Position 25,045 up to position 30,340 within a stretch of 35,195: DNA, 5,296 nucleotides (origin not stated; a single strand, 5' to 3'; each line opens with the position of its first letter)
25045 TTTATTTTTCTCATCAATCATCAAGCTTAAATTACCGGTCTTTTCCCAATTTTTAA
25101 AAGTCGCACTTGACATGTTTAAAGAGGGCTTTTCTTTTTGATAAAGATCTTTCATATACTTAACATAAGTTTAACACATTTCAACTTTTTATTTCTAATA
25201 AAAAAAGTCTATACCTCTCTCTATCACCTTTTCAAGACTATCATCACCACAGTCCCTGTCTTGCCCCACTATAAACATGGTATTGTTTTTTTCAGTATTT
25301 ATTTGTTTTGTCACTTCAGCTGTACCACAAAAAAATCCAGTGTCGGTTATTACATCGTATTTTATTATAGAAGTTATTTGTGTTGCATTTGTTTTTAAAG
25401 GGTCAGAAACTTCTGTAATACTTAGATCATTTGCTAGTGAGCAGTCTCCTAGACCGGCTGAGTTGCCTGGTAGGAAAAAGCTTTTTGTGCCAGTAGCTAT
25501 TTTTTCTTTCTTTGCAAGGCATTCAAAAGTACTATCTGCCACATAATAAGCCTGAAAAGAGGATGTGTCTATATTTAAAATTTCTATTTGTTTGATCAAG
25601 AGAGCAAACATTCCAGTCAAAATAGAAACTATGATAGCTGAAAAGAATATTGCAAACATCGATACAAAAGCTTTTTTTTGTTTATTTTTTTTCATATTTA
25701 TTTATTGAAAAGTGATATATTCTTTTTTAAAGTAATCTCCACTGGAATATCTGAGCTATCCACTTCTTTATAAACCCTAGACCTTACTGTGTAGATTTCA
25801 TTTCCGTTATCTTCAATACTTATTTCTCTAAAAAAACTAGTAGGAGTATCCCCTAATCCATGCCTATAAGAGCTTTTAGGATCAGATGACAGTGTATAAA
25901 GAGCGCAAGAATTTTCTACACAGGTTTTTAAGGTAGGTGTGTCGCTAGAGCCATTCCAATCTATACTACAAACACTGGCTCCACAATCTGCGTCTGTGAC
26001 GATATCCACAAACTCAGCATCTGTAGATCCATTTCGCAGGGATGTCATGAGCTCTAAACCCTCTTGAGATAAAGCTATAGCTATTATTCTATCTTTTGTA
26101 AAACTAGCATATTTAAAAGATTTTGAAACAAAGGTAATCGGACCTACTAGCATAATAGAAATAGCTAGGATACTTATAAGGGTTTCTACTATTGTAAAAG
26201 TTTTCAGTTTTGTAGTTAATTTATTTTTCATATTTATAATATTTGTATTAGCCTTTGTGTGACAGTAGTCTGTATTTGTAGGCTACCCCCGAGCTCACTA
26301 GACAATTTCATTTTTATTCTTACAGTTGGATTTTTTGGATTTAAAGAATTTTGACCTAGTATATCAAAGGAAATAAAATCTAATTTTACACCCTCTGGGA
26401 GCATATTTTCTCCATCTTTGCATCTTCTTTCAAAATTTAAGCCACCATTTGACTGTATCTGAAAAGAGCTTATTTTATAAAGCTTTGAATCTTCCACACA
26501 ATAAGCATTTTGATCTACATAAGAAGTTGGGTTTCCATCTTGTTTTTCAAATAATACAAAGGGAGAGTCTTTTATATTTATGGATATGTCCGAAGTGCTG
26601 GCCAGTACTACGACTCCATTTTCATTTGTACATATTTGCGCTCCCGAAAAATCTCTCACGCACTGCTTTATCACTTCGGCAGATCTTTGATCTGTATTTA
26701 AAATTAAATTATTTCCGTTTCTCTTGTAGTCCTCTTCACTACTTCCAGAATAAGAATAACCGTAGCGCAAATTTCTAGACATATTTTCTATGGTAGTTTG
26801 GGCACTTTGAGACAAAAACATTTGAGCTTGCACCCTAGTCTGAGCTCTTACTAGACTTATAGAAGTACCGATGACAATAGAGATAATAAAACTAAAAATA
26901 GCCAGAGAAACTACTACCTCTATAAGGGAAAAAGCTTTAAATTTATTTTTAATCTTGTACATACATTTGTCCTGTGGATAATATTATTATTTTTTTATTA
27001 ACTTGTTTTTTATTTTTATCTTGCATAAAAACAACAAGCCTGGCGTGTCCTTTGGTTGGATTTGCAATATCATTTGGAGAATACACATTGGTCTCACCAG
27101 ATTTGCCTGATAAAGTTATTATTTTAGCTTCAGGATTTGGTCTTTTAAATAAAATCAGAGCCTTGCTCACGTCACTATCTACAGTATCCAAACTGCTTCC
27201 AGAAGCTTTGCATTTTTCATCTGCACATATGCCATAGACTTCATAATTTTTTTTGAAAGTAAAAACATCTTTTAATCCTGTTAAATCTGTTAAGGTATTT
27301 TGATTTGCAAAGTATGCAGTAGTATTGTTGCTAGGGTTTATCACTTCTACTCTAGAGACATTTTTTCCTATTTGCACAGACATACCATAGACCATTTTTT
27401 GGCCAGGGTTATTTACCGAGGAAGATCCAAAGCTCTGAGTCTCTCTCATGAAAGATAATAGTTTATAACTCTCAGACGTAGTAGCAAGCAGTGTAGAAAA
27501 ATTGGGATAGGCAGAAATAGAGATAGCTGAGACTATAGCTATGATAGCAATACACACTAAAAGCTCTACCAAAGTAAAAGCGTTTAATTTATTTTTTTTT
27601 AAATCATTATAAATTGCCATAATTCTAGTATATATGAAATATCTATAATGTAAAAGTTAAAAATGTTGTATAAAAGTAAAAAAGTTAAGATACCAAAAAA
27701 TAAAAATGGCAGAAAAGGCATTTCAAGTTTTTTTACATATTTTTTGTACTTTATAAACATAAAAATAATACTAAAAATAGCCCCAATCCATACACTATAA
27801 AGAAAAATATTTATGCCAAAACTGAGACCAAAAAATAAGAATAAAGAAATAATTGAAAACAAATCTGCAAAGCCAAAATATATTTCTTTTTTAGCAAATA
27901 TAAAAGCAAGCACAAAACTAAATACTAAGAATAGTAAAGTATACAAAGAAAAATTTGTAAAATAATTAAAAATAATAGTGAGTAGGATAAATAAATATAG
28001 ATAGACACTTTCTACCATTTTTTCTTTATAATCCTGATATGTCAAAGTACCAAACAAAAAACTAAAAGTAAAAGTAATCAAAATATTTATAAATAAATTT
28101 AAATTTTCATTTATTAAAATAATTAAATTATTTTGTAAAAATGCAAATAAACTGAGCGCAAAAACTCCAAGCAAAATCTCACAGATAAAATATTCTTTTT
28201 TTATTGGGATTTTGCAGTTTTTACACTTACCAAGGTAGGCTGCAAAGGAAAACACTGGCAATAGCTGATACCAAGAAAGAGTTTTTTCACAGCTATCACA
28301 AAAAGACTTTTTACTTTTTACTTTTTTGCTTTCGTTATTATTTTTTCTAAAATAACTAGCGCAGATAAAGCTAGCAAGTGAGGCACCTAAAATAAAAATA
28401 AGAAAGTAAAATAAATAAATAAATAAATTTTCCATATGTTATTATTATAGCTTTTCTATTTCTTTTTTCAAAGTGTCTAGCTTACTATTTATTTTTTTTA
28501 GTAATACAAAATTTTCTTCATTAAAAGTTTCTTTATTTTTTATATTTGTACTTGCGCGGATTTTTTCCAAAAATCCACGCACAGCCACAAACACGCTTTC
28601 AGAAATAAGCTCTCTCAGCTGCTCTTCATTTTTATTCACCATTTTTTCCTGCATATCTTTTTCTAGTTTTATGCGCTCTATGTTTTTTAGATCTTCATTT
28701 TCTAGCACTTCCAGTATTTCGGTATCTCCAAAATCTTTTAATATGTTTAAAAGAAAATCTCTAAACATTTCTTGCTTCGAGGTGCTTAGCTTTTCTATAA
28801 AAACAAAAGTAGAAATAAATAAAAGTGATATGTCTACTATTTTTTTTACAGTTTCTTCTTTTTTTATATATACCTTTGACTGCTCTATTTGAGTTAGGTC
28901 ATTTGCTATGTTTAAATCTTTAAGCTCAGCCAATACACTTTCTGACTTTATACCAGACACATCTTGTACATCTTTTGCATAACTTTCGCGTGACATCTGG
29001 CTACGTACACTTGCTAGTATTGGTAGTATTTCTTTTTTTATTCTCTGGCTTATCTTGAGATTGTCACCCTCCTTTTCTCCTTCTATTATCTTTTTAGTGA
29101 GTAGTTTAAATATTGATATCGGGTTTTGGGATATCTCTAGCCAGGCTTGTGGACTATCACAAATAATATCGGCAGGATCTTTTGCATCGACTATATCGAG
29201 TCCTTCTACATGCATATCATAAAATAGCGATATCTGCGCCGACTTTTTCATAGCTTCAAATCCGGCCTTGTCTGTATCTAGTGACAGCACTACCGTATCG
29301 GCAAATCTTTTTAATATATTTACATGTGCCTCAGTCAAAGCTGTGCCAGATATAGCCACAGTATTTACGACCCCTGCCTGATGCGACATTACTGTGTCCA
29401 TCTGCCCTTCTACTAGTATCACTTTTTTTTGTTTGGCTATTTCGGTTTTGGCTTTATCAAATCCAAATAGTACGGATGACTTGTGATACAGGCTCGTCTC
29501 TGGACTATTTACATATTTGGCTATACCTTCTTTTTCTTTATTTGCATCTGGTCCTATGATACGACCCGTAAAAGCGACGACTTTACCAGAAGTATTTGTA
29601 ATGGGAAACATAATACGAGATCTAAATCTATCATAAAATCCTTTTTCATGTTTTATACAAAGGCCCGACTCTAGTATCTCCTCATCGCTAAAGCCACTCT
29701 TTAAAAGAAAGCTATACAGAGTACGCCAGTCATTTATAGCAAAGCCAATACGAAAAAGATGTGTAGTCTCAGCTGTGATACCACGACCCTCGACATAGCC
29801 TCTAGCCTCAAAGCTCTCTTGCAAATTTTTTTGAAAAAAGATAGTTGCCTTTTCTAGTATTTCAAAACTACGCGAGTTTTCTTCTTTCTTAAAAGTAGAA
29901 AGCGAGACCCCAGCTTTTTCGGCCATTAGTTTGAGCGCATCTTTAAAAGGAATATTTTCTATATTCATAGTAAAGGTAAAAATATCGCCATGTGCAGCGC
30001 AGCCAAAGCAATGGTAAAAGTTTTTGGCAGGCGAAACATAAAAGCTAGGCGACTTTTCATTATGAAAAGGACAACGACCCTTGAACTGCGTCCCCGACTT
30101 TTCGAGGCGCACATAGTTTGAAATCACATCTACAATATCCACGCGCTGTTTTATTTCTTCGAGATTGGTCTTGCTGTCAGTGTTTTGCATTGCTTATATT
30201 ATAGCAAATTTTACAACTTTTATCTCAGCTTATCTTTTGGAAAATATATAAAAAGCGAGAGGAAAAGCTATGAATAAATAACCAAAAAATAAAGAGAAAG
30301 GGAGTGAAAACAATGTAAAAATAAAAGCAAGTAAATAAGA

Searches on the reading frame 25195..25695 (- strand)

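Call 46: search_protein_families(library=ncbifam, proteins=[window:25195-25695:-], max_evalue=0.1)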
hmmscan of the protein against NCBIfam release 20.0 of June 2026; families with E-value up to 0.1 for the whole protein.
window:25195-25695:- (166 aa): 2 families
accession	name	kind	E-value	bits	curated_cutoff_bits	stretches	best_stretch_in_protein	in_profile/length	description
TIGR02975.1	phageshock_pspG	equivalog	0.038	14.4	53.7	1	11-36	21-46/64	envelope stress response protein PspG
TIGR00835.1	agcS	subfamily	0.038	12.9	272.65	0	5-62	277-311/424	amino acid carrier protein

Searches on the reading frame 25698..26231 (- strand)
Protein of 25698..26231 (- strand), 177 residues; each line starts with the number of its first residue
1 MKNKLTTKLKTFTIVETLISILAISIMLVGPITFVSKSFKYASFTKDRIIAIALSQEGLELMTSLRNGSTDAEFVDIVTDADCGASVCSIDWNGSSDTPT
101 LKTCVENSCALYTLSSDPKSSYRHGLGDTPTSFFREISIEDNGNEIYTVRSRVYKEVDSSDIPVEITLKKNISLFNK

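Call 46: search_protein_families(library=ncbifam, proteins=[window:25698-26231:-], max_evalue=0.1)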
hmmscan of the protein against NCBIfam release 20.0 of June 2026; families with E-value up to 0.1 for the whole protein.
window:25698-26231:- (177 aa): 3 families
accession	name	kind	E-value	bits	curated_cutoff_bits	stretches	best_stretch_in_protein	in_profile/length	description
TIGR02523.1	type_IV_pilV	equivalog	0.0074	16.8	52.2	1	12-65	4-57/139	type IV pilus modification protein PilV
NF040999.1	pilin_ComGC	equivalog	0.023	14.9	75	0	10-30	2-22/84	competence type IV pilus major pilin ComGC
NF040982.1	ComGD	equivalog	0.053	13.9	70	1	10-40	2-32/139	competence type IV pilus minor pilin ComGD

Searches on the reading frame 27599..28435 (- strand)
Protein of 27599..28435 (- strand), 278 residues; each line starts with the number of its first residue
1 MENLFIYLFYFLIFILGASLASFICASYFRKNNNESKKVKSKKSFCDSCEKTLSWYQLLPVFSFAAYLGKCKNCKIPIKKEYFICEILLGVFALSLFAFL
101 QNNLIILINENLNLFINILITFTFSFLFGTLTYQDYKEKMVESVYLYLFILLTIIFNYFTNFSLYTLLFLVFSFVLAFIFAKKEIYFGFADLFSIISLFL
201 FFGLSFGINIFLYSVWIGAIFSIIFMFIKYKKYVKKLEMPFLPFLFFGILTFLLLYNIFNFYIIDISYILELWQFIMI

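Call 8: search_protein_families(library=pfam, proteins=[window:27599-28435:-], max_evalue=0.1)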
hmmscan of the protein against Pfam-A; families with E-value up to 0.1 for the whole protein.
window:27599-28435:- (278 aa): 4 families
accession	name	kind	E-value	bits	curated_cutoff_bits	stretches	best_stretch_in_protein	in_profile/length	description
PF06750.18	A24_N_bact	-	8.2e-18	64.7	23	1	15-97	1-81/84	Bacterial Peptidase A24 N-terminal domain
PF01478.23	Peptidase_A24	-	5.5e-05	24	26.5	1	124-223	3-104/104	Type IV leader peptidase family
PF12773.13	DZR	-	0.029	15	27.3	1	38-85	7-41/45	Double zinc ribbon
PF17431.7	YpmT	-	0.033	14.7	25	1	118-146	9-37/60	Uncharacterized YmpT-like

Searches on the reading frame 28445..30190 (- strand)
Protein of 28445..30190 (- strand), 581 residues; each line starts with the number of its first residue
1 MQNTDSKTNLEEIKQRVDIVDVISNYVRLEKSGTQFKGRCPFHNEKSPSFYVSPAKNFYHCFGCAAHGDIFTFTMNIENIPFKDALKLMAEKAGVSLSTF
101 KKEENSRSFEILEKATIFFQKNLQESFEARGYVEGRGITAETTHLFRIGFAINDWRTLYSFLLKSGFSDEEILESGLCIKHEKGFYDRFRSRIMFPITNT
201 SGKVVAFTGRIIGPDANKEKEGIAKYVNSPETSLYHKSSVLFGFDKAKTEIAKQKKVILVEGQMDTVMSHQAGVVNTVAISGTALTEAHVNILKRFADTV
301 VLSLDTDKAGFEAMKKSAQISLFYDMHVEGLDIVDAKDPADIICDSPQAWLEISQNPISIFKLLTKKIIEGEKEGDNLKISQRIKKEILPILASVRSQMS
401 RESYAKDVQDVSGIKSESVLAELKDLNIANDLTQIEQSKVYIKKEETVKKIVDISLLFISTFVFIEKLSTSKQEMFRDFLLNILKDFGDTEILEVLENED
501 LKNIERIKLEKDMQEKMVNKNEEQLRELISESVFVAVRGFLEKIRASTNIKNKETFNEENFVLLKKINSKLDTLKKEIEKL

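Call 8: search_protein_families(library=pfam, proteins=[window:28445-30190:-], max_evalue=0.1)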
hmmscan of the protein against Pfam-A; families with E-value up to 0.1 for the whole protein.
window:28445-30190:- (581 aa): 6 families
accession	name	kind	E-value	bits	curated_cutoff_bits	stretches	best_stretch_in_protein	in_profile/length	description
PF08275.17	DNAG_N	-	2.3e-38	131.6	26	1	118-248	1-128/128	DNA primase catalytic core, N-terminal domain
PF01807.25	Zn_ribbon_DnaG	-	2.3e-36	124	24.9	1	7-99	3-95/98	CHC2 zinc finger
PF13155.12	Toprim_2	-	4.1e-14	53.2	22.1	1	258-342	1-87/88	Toprim-like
PF13662.12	Toprim_4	-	1.7e-13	51.1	25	1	256-322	2-74/85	Toprim domain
PF01751.28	Toprim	-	5.5e-08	33.3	23.1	1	257-318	2-77/96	Toprim domain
PF20369.3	DUF6664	-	0.0067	17.5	27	0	286-353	7-72/105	Family of unknown function (DUF6664)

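Call 17: find_related_loci(query=window:28445-30190:-, collection=genome_contigs, flank=10000)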
Query window:28445-30190:- (581 aa) in genome_contigs; peptide patterns used: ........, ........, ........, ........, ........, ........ (x = any residue, [..] = any of these).
38 stretches matched a pattern; 12 encode a relative of the query (tblastn E <= 1e-3); 12 distinct loci.
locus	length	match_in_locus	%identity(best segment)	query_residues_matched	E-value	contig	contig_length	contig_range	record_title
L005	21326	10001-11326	43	6-449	1e-113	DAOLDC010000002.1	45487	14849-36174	MAG TPA_asm: Candidatus Paceibacterota bacterium isolate AMR_MDS_0144 NODE_173_length_45487_cov_8.733690, whole genome s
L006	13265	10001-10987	40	10-346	1e-74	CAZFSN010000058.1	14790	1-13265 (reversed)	MAG TPA_asm: uncultured Ignavibacteria bacterium isolate binchicken_co129_624 genome assembly, contig: NODE_12210_length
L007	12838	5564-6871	34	9-430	4e-73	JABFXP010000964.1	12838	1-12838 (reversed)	MAG: Catenulispora sp. isolate Bin6.9 NODE_1085_length_12838_cov_28.235433, whole genome shotgun sequence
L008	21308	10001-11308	34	9-430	5e-73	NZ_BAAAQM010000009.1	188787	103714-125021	Catenulispora subtropica strain JCM 16013 sequence009, whole genome shotgun sequence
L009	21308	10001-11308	34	9-430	1e-72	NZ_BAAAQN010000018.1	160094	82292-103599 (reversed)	Catenulispora yoronensis strain JCM 16014 sequence018, whole genome shotgun sequence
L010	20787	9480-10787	33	9-430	2e-72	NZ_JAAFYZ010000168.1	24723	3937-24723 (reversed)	Catenulispora pinistramenti strain NL8 NODE_168, whole genome shotgun sequence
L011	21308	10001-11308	33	9-430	3e-72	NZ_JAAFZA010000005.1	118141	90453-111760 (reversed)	Catenulispora pinisilvae strain NH11 NODE_5, whole genome shotgun sequence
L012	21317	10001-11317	34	9-432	4e-71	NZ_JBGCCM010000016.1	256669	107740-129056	Catenulispora sp. GAS73 Ga0573037_016, whole genome shotgun sequence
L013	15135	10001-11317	34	9-432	9e-71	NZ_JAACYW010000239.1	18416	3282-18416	Catenulispora rubra strain DSM 44948 NODE_239, whole genome shotgun sequence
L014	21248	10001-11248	34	19-425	9e-65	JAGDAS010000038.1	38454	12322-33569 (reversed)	MAG: Paludibacteraceae bacterium isolate RGIG10296 Yak_Rumen.Co__c1937147, whole genome shotgun sequence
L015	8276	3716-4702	36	2-322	2e-60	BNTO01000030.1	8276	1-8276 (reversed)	Alphaproteobacteria bacterium MS502-96 DNA, sequence030, whole genome shotgun sequence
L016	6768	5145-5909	40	9-257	3e-56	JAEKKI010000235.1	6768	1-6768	MAG: Catenulisporales bacterium isolate SH_70_18 SH_S37_scaffold_11277, whole genome shotgun sequence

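Call 97: search_protein_families(library=pfam, proteins=[L005:1637-2809:+, L005:3068-6295:+, L005:6255-9983:+, L005:11720-12874:+, L005:12905-15883:+, L005:15894-16613:-, L005:16653-17432:+], max_evalue=0.00001)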
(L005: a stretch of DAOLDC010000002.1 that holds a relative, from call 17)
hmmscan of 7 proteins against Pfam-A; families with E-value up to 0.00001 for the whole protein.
L005:1637-2809:+ (390 aa): 2 families
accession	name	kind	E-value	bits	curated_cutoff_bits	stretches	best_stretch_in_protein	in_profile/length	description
PF13385.13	Laminin_G_3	-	1.6e-17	64.5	27.6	1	229-375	2-151/151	Concanavalin A-like lectin/glucanases superfamily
PF07963.17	N_methyl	-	1.7e-07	30.9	21.2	1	12-35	3-26/27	Prokaryotic N-terminal methylation motif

L005:3068-6295:+ (1075 aa): 6 families
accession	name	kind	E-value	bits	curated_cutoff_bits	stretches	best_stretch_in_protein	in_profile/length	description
PF00562.33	RNA_pol_Rpb2_6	-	1e-128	430.1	23.4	1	601-986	2-373/373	RNA polymerase Rpb2, domain 6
PF04565.21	RNA_pol_Rpb2_3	-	9.4e-24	83.8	21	1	396-463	1-67/68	RNA polymerase Rpb2, domain 3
PF04560.25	RNA_pol_Rpb2_7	-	5.7e-23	81.6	32.1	1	988-1063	1-86/87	RNA polymerase Rpb2, domain 7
PF04561.19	RNA_pol_Rpb2_2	-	3.9e-22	79.3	21.7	1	156-337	10-190/190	RNA polymerase Rpb2, domain 2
PF10385.14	RNA_pol_Rpb2_45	-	3.4e-20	72.3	28.2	1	474-539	1-66/66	RNA polymerase beta subunit external 1 domain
PF04563.20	RNA_pol_Rpb2_1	-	1e-15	58.3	28.2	1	35-371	2-191/203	RNA polymerase beta subunit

L005:6255-9983:+ (1242 aa): 5 families
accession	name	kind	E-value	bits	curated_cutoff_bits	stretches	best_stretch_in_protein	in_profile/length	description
PF04997.17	RNA_pol_Rpb1_1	-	7e-73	246.1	39.7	1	27-397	3-312/312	RNA polymerase Rpb1, domain 1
PF04998.22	RNA_pol_Rpb1_5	-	1.5e-57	195.5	28.5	1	801-1142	1-258/267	RNA polymerase Rpb1, domain 5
PF00623.25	RNA_pol_Rpb1_2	-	4.4e-38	131.6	25.3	2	464-539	89-164/166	RNA polymerase Rpb1, domain 2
PF04983.23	RNA_pol_Rpb1_3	-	1.8e-14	54.4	28.9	1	544-694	1-162/162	RNA polymerase Rpb1, domain 3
PF05000.22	RNA_pol_Rpb1_4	-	1.9e-07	31.4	24.8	1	728-807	22-99/107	RNA polymerase Rpb1, domain 4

L005:11720-12874:+ (384 aa): 5 families
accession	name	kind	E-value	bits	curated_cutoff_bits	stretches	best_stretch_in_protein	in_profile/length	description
PF04542.20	Sigma70_r2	-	2.4e-22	78.9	24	1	149-221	1-71/71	Sigma-70 region 2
PF04539.22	Sigma70_r3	-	7.5e-19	68.1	25.3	1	230-307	1-76/78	Sigma-70 region 3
PF04545.22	Sigma70_r4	-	1.3e-14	53.9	24.1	1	322-374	2-50/50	Sigma-70, region 4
PF00140.25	Sigma70_r1_2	-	7.9e-13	48.6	22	1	111-143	1-33/34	Sigma-70 factor, region 1.2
PF03979.19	Sigma70_r1_1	-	7.6e-11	42.3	22.5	1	34-95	5-66/81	Sigma-70 factor, region 1.1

L005:12905-15883:+ (992 aa): 6 families
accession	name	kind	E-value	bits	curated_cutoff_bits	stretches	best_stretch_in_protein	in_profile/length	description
PF00580.27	UvrD-helicase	-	3.7e-60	204.4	23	1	16-325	1-269/271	UvrD/REP helicase N-terminal domain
PF13361.12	UvrD_C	-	3.2e-42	145.7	25.6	1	332-672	1-348/350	UvrD-like helicase C-terminal domain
PF12705.13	PDDEXK_1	-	1.2e-23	84.8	22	1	739-986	2-241/247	PD-(D/E)XK nuclease superfamily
PF13245.12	AAA_19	-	2.2e-17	63.9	25.1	1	20-311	1-133/134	AAA domain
PF13538.12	UvrD_C_2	-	7e-10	39.1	27.4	0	649-669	31-51/52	UvrD-like helicase C-terminal domain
PF08696.17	Dna2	-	3e-08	34.1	22.4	1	739-847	56-166/204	DNA replication factor Dna2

L005:15894-16613:- (239 aa): 2 families
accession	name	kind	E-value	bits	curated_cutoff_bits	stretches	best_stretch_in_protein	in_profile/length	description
PF13462.12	Thioredoxin_4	-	9.2e-19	68.7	23.2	1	54-190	4-131/165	Thioredoxin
PF01323.26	DSBA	-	1.8e-07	31.6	25.6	0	67-231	2-190/191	DSBA-like thioredoxin domain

L005:16653-17432:+ (259 aa): 1 family
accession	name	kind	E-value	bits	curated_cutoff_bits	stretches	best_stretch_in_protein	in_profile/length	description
PF02673.24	BacA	-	2.1e-79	267.3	33.4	1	7-253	2-257/257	Bacitracin resistance protein BacA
